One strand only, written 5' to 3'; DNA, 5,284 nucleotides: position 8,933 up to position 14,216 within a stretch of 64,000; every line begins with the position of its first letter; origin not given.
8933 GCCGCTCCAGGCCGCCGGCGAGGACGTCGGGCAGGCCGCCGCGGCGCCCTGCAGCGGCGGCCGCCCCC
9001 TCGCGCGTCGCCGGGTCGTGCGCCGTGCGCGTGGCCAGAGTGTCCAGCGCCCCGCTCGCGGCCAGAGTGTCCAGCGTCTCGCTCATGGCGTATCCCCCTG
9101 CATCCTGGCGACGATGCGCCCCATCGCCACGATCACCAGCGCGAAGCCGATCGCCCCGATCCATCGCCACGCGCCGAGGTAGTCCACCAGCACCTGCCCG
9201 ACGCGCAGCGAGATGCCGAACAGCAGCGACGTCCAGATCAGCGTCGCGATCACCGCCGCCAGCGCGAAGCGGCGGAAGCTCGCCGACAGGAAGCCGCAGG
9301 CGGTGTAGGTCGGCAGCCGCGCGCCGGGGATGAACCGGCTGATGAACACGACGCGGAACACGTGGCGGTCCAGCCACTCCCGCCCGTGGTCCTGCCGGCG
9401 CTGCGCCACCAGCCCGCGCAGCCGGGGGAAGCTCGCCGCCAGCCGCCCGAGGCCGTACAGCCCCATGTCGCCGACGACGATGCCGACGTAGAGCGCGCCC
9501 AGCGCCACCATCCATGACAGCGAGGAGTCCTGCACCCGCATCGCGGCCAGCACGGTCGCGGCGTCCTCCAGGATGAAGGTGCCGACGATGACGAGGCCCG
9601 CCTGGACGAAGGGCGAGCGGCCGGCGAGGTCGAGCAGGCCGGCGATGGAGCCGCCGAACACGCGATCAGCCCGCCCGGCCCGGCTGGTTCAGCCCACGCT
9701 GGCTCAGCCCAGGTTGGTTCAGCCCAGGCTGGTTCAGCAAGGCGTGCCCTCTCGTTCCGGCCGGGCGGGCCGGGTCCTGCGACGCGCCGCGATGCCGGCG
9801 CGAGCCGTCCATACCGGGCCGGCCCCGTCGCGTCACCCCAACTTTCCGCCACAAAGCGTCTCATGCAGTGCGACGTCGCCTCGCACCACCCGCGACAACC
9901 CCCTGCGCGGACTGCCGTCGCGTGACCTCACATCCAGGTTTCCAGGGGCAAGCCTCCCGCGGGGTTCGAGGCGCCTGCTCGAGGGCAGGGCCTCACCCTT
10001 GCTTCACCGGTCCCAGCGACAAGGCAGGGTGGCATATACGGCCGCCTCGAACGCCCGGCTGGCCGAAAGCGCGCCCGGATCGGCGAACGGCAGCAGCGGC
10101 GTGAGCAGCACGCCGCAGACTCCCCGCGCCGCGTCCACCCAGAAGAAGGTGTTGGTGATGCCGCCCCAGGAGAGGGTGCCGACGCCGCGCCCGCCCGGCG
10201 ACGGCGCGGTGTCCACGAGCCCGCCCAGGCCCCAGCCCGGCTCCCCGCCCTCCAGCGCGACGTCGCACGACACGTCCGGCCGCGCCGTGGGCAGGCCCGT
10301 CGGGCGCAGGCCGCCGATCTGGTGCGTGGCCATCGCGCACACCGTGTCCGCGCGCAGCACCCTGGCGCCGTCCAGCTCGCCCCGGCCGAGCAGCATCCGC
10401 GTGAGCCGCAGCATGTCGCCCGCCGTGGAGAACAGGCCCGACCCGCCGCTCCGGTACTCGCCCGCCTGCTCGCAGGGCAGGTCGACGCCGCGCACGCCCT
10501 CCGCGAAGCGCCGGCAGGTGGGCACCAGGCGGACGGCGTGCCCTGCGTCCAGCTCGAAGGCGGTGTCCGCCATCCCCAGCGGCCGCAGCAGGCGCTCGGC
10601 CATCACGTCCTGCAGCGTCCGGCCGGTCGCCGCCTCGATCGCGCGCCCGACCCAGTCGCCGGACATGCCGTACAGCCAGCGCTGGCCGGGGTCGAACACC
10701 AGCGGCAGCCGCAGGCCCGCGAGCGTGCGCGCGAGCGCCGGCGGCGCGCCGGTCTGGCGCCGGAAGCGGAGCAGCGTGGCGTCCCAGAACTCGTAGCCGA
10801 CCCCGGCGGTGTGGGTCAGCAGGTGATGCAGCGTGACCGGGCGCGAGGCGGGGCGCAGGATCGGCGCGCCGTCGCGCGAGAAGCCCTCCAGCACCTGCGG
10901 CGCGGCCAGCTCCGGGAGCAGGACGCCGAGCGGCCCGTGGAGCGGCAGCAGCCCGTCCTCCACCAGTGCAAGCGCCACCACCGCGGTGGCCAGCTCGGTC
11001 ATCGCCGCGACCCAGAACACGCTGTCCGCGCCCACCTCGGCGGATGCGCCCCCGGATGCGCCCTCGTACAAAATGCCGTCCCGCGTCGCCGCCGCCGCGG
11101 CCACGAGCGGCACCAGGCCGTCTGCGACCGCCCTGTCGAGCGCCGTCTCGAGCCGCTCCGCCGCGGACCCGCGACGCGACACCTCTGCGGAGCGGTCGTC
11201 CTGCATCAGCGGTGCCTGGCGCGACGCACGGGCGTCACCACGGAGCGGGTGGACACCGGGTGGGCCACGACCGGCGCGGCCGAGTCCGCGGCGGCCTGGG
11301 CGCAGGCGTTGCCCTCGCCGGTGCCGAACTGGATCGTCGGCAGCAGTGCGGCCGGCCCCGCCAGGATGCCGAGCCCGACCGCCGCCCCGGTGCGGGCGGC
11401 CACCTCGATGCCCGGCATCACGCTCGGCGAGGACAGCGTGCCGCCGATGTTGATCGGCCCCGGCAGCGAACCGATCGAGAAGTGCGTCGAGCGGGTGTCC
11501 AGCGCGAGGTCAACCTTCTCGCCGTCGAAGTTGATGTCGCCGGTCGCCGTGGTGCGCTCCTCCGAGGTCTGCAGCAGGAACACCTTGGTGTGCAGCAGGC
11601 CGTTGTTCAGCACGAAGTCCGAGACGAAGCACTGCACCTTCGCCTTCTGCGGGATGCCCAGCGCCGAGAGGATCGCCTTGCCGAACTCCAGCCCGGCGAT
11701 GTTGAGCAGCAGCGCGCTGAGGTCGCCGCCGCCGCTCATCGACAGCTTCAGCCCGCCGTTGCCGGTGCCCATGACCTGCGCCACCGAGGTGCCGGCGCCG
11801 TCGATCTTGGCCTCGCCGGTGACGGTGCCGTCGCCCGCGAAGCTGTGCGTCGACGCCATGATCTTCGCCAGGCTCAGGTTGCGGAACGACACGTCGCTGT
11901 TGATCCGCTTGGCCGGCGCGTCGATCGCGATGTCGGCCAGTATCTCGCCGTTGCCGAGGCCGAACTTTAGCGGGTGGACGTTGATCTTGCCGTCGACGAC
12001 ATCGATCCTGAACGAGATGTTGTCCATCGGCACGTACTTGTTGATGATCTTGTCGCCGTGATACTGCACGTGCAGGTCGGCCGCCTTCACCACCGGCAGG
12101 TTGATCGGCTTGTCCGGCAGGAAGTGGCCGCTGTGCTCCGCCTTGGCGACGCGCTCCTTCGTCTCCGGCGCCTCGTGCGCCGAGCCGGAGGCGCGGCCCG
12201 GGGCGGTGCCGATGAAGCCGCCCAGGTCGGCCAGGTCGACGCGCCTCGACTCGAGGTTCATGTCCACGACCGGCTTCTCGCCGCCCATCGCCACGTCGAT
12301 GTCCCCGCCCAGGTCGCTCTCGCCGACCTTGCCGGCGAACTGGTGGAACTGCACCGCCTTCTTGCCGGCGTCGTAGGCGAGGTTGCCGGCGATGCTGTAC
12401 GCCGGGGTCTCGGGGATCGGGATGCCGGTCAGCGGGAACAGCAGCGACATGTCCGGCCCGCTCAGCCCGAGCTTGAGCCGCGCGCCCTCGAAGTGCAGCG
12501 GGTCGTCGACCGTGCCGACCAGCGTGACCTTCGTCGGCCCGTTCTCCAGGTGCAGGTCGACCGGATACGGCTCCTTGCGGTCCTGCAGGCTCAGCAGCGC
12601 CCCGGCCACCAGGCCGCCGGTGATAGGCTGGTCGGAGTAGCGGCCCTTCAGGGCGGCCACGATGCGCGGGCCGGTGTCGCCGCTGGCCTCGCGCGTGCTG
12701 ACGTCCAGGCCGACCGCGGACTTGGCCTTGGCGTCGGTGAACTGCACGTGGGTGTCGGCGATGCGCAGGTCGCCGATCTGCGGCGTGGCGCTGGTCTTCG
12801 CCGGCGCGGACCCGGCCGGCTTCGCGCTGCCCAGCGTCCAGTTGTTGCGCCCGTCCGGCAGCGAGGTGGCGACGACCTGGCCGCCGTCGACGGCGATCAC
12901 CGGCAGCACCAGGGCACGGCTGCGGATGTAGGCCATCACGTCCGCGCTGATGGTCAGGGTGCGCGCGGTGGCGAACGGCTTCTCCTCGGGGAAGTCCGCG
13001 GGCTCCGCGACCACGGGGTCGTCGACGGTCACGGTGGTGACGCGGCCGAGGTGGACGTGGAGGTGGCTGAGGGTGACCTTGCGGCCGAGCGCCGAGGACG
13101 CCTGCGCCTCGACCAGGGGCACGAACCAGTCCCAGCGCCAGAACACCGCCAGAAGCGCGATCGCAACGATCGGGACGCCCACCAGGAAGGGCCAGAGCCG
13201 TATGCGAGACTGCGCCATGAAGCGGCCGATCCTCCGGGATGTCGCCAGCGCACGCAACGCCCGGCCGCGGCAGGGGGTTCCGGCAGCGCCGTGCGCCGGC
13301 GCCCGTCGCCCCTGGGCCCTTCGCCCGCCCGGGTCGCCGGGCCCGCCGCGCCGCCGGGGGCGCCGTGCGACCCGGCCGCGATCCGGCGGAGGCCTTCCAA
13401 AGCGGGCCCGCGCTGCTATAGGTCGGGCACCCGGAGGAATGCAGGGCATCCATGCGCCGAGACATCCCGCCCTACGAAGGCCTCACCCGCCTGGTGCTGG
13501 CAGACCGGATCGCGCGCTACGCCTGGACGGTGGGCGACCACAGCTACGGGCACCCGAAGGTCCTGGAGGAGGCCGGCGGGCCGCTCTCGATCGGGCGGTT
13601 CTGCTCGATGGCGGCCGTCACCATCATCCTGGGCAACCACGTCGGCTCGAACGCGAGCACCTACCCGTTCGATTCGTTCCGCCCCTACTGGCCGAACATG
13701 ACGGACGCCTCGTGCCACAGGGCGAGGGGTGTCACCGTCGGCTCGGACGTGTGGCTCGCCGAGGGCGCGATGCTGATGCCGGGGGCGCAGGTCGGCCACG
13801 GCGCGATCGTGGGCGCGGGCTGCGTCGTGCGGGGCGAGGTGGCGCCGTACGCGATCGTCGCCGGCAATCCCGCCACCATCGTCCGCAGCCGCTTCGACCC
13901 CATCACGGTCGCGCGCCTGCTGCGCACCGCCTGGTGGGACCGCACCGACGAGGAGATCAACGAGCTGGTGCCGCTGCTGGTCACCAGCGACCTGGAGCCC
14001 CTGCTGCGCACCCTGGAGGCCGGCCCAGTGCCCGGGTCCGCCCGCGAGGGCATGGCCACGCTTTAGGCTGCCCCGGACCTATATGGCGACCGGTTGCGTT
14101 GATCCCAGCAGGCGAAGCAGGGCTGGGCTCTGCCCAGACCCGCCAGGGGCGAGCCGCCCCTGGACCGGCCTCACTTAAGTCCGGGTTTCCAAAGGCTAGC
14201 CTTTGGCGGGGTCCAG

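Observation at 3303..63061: Mosaic two-armed palindromic element occupies 15 intergenic regions (about one per 4 kb)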

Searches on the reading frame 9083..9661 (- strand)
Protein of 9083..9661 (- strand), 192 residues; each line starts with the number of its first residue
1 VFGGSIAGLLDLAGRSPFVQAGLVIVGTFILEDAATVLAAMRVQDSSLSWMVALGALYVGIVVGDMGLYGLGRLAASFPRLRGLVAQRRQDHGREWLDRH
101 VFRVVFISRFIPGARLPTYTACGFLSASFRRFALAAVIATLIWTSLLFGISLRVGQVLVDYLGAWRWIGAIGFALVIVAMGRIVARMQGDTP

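Call 77: search_protein_families(library=pfam, proteins=[window:9083-9661:-])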
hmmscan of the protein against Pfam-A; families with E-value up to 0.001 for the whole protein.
window:9083-9661:- (192 aa): 1 family
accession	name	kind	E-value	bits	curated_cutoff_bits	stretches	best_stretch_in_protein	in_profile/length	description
PF09335.16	VTT_dom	-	2.1e-15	57.7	33.9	1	49-149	15-119/123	VTT domain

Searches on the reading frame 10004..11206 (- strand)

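Call 77: search_protein_families(library=pfam, proteins=[window:10004-11206:-])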
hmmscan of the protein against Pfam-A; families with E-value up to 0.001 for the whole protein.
window:10004-11206:- (400 aa): 1 family
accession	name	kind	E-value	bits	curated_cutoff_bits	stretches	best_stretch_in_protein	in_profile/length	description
PF00144.29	Beta-lactamase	-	8.4e-40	137.4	27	1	24-378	6-317/329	Beta-lactamase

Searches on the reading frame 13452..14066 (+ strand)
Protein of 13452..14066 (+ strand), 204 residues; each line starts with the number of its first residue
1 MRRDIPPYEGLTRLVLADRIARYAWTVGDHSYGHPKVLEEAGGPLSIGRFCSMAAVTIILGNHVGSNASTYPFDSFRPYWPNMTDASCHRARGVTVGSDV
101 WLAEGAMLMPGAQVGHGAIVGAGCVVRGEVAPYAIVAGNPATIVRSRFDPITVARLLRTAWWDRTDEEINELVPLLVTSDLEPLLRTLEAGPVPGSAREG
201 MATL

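Call 9: find_encoding_contigs(protein=window:13452-14066:+, flank=10000, max_places=6)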
Protein window:13452-14066:+ (204 aa): no gene with exactly this product is on record in the collection.

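Call 10: search_protein_families(library=pfam, proteins=[window:13452-14066:+])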
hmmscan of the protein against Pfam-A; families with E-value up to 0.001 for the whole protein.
window:13452-14066:+ (204 aa): 1 family
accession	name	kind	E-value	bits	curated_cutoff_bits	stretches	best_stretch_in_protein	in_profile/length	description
PF00132.30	Hexapep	-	6.3e-08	32.4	27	1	93-128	1-36/36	Bacterial transferase hexapeptide (six repeats)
